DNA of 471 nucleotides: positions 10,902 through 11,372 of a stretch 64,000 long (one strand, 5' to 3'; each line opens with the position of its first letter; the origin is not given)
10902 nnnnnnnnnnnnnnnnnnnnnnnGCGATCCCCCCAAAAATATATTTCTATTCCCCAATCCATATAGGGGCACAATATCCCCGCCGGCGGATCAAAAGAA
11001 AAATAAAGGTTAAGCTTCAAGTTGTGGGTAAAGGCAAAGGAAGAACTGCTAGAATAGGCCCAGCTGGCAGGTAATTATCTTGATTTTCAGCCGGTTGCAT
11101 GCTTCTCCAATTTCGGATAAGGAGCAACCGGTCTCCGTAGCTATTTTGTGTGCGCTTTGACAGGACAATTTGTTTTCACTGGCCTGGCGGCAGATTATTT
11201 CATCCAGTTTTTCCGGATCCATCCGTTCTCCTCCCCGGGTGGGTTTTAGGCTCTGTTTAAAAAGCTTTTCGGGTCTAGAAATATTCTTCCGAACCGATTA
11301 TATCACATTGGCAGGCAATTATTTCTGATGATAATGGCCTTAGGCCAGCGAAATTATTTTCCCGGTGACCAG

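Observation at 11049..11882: Unannotated 57-aa Cys-rich HTH-like ORF forming a three-gene unit with a metallophosphoesterase and a divergent Ddl-family ATP-grasp ligase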

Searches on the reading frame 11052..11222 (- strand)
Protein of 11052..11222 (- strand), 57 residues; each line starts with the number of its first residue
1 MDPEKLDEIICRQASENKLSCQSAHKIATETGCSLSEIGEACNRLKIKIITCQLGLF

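Call 3: search_protein_families(library=pfam, proteins=[window:11052-11222:-], max_evalue=1)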
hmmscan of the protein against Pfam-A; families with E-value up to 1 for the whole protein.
seq(57 aa): 1 family
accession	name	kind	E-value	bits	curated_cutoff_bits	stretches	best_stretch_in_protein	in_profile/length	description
PF24655.1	DUF7645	-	0.1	13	27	1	5-38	12-45/62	Domain of unknown function (DUF7645)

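Call 4: search_protein_families(library=ncbifam, proteins=[window:11052-11222:-], max_evalue=1)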
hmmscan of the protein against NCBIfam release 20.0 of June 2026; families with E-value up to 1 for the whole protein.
seq(57 aa): 0 families

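Call 5: find_homologous_proteins(query=window:11052-11222:-, max_evalue=0.01)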
Query seq(57 aa) (57 aa): 1 proteins with E <= 0.01 among 1 candidates.
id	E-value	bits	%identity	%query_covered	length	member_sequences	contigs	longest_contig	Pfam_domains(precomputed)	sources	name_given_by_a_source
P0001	3.6e-30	119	100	100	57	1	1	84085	-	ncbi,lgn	-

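Call 7: find_encoding_contigs(protein=P0001, flank=10000)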
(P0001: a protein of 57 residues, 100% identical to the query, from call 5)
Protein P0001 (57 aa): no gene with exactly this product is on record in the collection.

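Call 9: search_solved_structures(query=window:11052-11222:-, max_evalue=10, show_alignments=3)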
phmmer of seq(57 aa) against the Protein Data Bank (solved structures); distinct sequences matched with E-value up to 10: 1.
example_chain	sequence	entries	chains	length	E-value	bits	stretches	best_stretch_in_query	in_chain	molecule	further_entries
4qey_A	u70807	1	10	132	0.19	15.3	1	7-51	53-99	Uncharacterized protein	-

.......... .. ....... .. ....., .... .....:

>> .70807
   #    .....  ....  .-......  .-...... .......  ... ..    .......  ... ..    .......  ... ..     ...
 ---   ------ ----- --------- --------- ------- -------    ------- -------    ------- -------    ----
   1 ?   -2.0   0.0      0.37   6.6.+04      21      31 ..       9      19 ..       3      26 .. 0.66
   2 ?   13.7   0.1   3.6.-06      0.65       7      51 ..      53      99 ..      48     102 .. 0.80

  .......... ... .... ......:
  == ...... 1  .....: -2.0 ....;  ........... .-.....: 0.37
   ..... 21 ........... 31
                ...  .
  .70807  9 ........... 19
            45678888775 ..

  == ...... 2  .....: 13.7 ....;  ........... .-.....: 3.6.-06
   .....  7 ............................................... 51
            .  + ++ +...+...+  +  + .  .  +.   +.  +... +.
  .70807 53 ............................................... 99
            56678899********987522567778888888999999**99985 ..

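Call 10: search_protein_representatives(protein=window:11052-11222:-)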
Query: 57 residues. Proteins with E-value up to 0.001 (for the whole library): 422; up to 1e-10: 46; up to 1e-30: 0. The best 150 are listed.
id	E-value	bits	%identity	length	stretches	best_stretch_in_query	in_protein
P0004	4.0e-16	73.6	45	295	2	4-57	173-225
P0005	7.5e-15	69.6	41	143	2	5-57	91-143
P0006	9.3e-15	69.3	38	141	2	3-57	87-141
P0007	1.1e-14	69.1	42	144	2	5-57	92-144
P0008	4.4e-14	67.2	39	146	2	3-57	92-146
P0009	6.8e-14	66.6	42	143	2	5-57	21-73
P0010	7.0e-14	66.6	37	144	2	7-57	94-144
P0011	1.8e-13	65.3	41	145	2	10-57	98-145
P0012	2.2e-13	65.0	44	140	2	2-57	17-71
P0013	3.0e-13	64.6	42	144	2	4-57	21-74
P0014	7.3e-13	63.4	41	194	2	6-57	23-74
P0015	1.0e-12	62.9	43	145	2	10-57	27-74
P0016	1.0e-12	62.9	37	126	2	5-57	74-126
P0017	1.1e-12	62.8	41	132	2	1-57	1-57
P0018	1.4e-12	62.5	41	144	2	4-57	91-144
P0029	8.8e-12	60.0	41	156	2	16-57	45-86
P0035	1.5e-11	59.3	59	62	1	2-57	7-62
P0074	1.9e-09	52.8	36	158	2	2-57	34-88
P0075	2.4e-09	52.4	55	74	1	2-57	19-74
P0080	3.1e-09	52.1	40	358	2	2-57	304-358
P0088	8.5e-09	50.7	35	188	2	12-57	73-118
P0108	3.6e-08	48.8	39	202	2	17-57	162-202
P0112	4.2e-08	48.6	39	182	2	6-57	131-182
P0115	4.2e-08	48.6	39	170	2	6-57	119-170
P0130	8.5e-08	47.6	44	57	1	1-57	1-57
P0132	9.7e-08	47.4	36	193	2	13-57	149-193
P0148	2.6e-07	46.1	47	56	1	7-57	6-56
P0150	3.0e-07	45.9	32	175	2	4-57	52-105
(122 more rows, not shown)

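Call 12: search_protein_families(library=pfam, proteins=[P0004, P0005, P0009, P0017, P0035, P0075, P0130, P0080, P0148], max_evalue=0.1)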
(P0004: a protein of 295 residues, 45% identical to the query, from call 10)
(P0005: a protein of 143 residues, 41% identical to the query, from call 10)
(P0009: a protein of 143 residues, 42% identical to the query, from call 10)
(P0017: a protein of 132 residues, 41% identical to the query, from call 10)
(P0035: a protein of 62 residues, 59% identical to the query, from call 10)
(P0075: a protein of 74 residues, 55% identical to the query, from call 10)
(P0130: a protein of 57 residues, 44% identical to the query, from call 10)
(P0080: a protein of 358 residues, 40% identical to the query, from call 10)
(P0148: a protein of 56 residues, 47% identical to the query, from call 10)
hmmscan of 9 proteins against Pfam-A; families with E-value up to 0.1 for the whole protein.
P0004 (295 aa): 3 families
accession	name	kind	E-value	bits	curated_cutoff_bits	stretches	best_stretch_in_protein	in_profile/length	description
PF02602.20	HEM4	-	3.4e-35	121.7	27.5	1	2-140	96-230/231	Uroporphyrinogen-III synthase HemD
PF12960.12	DUF3849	-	0.085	13.3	25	0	242-275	30-63/123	Protein of unknown function (DUF3849)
PF16628.10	Mac_assoc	-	0.092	13.4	26.6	0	137-178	15-56/185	Unstructured region on maltose acetyltransferase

P0005 (143 aa): 1 family
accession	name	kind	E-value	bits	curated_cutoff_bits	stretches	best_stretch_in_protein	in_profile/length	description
PF24655.1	DUF7645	-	0.011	16.1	27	1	91-129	12-50/62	Domain of unknown function (DUF7645)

P0009 (143 aa): 1 family
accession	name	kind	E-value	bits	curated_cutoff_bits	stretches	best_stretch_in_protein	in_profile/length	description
PF24655.1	DUF7645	-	0.00078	19.8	27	0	88-120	10-42/62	Domain of unknown function (DUF7645)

P0017 (132 aa): 0 families

P0035 (62 aa): 0 families

P0075 (74 aa): 1 family
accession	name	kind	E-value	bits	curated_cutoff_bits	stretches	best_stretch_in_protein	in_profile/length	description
PF24655.1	DUF7645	-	0.033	14.6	27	1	20-58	10-48/62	Domain of unknown function (DUF7645)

P0130 (57 aa): 0 families

P0080 (358 aa): 7 families
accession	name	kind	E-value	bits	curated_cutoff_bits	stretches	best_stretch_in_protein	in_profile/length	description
PF00561.26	Abhydrolase_1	-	1.8e-17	64.3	25.8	2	17-147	1-132/245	alpha/beta hydrolase fold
PF12697.13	Abhydrolase_6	-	8.5e-14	53.2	26.3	1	19-233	1-212/217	Alpha/beta hydrolase family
PF12146.15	Hydrolase_4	-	1.7e-10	41.1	27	1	15-222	3-228/239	Serine aminopeptidase, S33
PF00975.26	Thioesterase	-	0.00019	22.2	26.4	1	19-98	3-83/226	Thioesterase domain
PF03959.19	FSH1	-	0.00046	20.4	21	1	60-227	81-201/211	Serine hydrolase (FSH1)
PF02230.22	Abhydrolase_2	-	0.00049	20.4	23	0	81-116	105-139/217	Phospholipase/Carboxylesterase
PF08386.16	Abhydrolase_4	-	0.0075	16.8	21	1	186-243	34-91/103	TAP-like protein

P0148 (56 aa): 0 families

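Call 13: search_protein_families(library=ncbifam, proteins=[P0004, P0005, P0009, P0017, P0035, P0075, P0130, P0080, P0148], max_evalue=0.1)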
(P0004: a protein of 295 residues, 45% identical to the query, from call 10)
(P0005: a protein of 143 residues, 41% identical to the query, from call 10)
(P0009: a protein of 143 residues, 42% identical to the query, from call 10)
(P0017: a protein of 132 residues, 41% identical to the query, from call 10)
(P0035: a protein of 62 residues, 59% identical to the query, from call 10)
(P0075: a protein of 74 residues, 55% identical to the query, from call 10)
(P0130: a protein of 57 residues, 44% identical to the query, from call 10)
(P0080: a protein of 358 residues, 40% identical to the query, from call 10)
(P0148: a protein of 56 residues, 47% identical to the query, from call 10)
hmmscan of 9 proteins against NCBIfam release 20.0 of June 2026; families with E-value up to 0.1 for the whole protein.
P0004 (295 aa): 17 families
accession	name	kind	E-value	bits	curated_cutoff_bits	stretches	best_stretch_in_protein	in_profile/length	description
NF004583.0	PRK05928.1-5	equivalog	1e-21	77.6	432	1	2-146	108-248/250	uroporphyrinogen-III synthase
NF004587.0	PRK05928.2-5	equivalog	2.2e-21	76.5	246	1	1-148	96-242/245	uroporphyrinogen-III synthase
NF004593.0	PRK05928.4-2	equivalog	1.3e-19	70.6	275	1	1-150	103-246/247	uroporphyrinogen-III synthase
NF004592.0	PRK05928.4-1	equivalog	7.8e-18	64.9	332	1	2-144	96-233/237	uroporphyrinogen-III synthase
NF004586.0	PRK05928.2-4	equivalog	3.6e-12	46.3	401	1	2-141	98-232/240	uroporphyrinogen-III synthase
NF005568.0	PRK07239.1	equivalog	1.5e-10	40.6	273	1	8-141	130-269/381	uroporphyrinogen-III synthase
NF005411.0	PRK06975.1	equivalog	9.8e-10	37.4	414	1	11-173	130-299/660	fused uroporphyrinogen-III synthase HemD/membrane protein HemX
NF004594.0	PRK05928.4-3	equivalog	2.8e-08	33.5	365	1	2-146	95-232/237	uroporphyrinogen-III synthase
NF004584.0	PRK05928.2-1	equivalog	5.4e-08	32.6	233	1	34-150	148-268/269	uroporphyrinogen-III synthase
NF004585.0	PRK05928.2-2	equivalog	1.5e-07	31.1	241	1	15-126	117-225/255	uroporphyrinogen-III synthase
NF006621.0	PRK09189.1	equivalog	1.4e-05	24.8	223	1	34-99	130-195/240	uroporphyrinogen-III synthase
NF004582.0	PRK05928.1-1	equivalog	8.4e-05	22.3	319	1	15-126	119-228/246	uroporphyrinogen-III synthase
NF004395.0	PRK05752.1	equivalog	0.00023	20.6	380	1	13-100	121-208/255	uroporphyrinogen-III synthase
NF004591.0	PRK05928.3-6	equivalog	0.0015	18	341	1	20-131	112-211/229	uroporphyrinogen-III synthase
NF004590.0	PRK05928.3-2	equivalog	0.012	15.2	330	1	18-99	97-171/209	uroporphyrinogen-III synthase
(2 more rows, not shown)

P0005 (143 aa): 0 families

P0009 (143 aa): 1 family
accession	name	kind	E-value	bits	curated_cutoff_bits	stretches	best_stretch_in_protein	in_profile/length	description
TIGR00168.2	infC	equivalog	0.012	15.5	60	1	10-69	5-63/170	translation initiation factor IF-3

P0017 (132 aa): 0 families

P0035 (62 aa): 0 families

P0075 (74 aa): 1 family
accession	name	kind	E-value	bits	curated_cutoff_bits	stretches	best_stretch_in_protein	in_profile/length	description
NF011708.0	PRK15129.1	equivalog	0.084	11.9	343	1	16-63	71-118/321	L-Ala-D/L-Glu epimerase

P0130 (57 aa): 0 families

P0080 (358 aa): 31 families (the best 25 are shown)
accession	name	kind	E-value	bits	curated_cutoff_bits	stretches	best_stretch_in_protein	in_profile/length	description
TIGR02427.1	protocat_pcaD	equivalog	4e-28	98.5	255.85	1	13-243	10-250/251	3-oxoadipate enol-lactonase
NF051488.1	bifunc_PcaDC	exception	7.6e-27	94.4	390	1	13-247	7-254/375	bifunctional 3-oxoadipate enol-lactonase/4-carboxymuconolactone decarboxylase PcaDC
NF050089.1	i_nPHAscl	equivalog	1.7e-19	70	300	2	13-113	15-116/288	intracellular short-chain-length polyhydroxyalkanoate depolymerase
NF011457.0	PRK14875.1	equivalog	1.9e-19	69.9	307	2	14-99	130-216/372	acetoin dehydrogenase dihydrolipoyllysine-residue acetyltransferase subunit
NF051487.1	bifunc_PcaCD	exception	8.1e-17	61.4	430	1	13-243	169-411/413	bifunctional 4-carboxymuconolactone decarboxylase/3-oxoadipate enol-lactonase PcaCD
TIGR01738.1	bioH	equivalog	1.1e-15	58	206.95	1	17-240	5-242/245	pimeloyl-ACP methyl ester esterase BioH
NF058580.1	lipase_V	equivalog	1.9e-15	57.1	300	1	13-231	22-226/230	EstV family lipase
TIGR03695.1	menH_SHCHC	equivalog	2.8e-15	56.4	208.55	1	16-114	2-104/252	2-succinyl-6-hydroxy-2,4-cyclohexadiene-1-carboxylate synthase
TIGR03611.1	RutD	equivalog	1.1e-12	47.9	238.5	2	163-244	175-256/258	pyrimidine utilization protein D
NF008340.0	PRK11126.1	equivalog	5.1e-12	45.6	261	1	10-103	8-100/255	2-succinyl-6-hydroxy-2,4-cyclohexadiene-1-carboxylate synthase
TIGR03056.1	bchO_mg_che_rel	equivalog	7.5e-10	38.3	172.55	1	15-101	27-115/278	alpha/beta fold hydrolase BchO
NF007954.0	PRK10673.1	equivalog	3.9e-09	36.1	399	2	6-98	6-98/255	esterase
NF002938.0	PRK03592.1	equivalog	1.4e-07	31.2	241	1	17-80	31-95/298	haloalkane dehalogenase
TIGR01250.1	pro_imino_pep_2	subfamily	2.3e-07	30.7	167.65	1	174-243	219-287/288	proline iminopeptidase-family hydrolase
NF045948.1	ProImpepThrmp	equivalog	3.8e-07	29.8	500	1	174-245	219-289/291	proline iminopeptidase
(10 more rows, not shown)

P0148 (56 aa): 0 families

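Call 15: find_homologous_proteins(query=A1, max_evalue=0.001)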
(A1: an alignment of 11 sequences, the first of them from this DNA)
Query A1 (11 sequences) (57 aa, profile of the alignment): 2318 proteins with E <= 0.001 among 3082 candidates; the best 120 are listed.
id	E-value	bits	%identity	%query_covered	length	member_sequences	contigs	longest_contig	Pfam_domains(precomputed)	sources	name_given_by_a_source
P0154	2.3e-35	138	55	74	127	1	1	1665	-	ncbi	-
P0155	1.3e-33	133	49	75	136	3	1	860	-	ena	-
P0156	2.8e-33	132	51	72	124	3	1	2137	-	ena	-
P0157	6.2e-32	127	43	95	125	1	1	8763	-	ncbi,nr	ncbi:MAG: hypothetical protein HYX79_03910 [Chloroflexi bacterium]|nr:hypothetical protein [Chlorofl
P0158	2.0e-31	126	39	100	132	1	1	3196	-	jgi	-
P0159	2.2e-31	126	49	96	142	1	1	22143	-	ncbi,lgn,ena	-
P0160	3.5e-31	125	45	77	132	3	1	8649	-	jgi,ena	-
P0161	4.7e-31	124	45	74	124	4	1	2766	-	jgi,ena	-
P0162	6.3e-31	124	44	68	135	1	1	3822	-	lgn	-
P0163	6.4e-31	124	42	91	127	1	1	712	-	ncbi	-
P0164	1.2e-30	123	49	75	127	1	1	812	-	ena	-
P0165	1.8e-30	123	53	96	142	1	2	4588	-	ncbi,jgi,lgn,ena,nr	ncbi:MAG: hypothetical protein GXO34_03890 [Deltaproteobacteria bacterium]|nr:hypothetical protein [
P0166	1.8e-30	123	51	75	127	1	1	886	-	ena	-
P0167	2.1e-30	122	38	98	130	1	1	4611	-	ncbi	-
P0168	2.5e-30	122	45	96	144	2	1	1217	-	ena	-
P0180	2.8e-29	119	33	100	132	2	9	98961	-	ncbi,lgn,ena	-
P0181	2.9e-29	119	40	74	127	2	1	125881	-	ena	-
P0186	4.7e-29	118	39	95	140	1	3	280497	-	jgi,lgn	jgi:hypothetical protein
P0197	2.1e-28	116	46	95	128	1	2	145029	-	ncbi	-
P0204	4.6e-28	115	38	74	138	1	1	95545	-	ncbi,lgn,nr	ncbi:MAG: hypothetical protein HY530_04965 [Chloroflexi bacterium]|nr:hypothetical protein [Chlorofl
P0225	2.0e-27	113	39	95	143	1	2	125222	-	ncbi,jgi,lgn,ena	-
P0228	2.5e-27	113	44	95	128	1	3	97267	-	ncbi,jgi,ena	-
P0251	1.4e-26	110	42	93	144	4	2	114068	-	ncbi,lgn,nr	ncbi:MAG: hypothetical protein NT010_03260 [Proteobacteria bacterium]|nr:hypothetical protein [Pseud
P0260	2.0e-26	110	40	79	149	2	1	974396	-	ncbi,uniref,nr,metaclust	ncbi:hypothetical protein U14_02411 [Candidatus Moduliflexus flocculans]|uniref:Uncharacterized prot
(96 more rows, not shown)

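Call 24: find_encoding_contigs(protein=P0035, flank=6000, max_places=6)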
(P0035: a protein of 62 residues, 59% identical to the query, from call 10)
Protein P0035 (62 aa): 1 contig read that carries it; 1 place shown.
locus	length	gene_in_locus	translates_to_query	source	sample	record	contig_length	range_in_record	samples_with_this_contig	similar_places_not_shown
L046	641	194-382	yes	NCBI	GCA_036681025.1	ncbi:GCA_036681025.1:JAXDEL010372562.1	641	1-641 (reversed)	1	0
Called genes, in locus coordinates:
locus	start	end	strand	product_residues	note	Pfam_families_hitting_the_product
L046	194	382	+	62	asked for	-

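Call 25: find_related_loci(query=A1, collection=metagenome_contigs, flank=6000)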
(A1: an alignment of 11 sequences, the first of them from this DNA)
Query A1 (57 aa) in metagenome_contigs; peptide patterns used: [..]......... (x = any residue, [..] = any of these).
600 stretches matched a pattern (row limit reached: there are more); 542 encode a relative of the query (tblastn E <= 1e-3); the best 80 are kept; 80 distinct loci.
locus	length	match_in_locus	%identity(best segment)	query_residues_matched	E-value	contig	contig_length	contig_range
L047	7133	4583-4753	68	1-57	2e-21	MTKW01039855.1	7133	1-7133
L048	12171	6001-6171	51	1-57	2e-15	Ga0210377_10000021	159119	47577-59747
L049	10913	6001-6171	49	1-57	7e-15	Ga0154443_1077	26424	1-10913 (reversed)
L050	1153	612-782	53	1-57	1e-14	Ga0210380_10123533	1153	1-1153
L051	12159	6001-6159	53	5-57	9e-14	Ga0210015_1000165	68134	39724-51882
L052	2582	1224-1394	51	1-57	9e-14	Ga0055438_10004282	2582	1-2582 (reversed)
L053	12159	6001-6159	53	5-57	9e-14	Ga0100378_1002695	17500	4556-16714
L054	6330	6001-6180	48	1-57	1e-13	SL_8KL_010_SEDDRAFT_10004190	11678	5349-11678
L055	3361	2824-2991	46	2-57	2e-13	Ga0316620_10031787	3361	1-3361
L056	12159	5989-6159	49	1-57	3e-13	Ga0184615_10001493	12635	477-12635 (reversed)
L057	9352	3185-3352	46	2-57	3e-13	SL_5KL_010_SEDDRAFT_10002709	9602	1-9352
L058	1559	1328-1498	51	1-57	4e-13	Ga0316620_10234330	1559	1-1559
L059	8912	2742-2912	47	1-57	4e-13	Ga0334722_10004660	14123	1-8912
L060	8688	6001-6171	46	1-57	5e-13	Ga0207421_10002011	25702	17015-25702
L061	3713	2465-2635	47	1-57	5e-13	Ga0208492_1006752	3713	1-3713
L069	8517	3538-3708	47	1-57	1e-12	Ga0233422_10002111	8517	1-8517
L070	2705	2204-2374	47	1-57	2e-12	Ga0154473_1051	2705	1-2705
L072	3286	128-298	46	1-57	3e-12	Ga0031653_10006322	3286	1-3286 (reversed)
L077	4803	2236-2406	42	1-57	6e-12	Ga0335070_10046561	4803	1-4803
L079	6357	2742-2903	50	4-57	7e-12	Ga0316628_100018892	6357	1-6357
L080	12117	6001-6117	64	19-57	7e-12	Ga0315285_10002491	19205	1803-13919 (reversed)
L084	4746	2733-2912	48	1-57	6e-12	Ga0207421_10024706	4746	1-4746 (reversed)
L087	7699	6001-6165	47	3-57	1e-11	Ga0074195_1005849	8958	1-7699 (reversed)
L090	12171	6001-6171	42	1-57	1e-11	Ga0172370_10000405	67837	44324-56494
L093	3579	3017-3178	48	4-57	1e-11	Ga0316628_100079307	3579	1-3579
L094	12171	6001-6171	47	1-57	1e-11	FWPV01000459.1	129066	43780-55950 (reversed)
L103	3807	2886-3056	44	1-57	3e-11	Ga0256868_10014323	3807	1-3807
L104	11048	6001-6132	52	14-57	3e-11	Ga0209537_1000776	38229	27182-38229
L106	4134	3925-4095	46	1-57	3e-11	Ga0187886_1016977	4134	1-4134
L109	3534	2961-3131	46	1-57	3e-11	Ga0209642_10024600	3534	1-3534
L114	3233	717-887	44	1-57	4e-11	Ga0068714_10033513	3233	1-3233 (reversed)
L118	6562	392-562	40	1-57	4e-11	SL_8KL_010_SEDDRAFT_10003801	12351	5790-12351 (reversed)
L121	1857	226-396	44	1-57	5e-11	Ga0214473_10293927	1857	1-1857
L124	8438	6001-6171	46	1-57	1e-10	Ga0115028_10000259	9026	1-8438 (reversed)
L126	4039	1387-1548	44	4-57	1e-10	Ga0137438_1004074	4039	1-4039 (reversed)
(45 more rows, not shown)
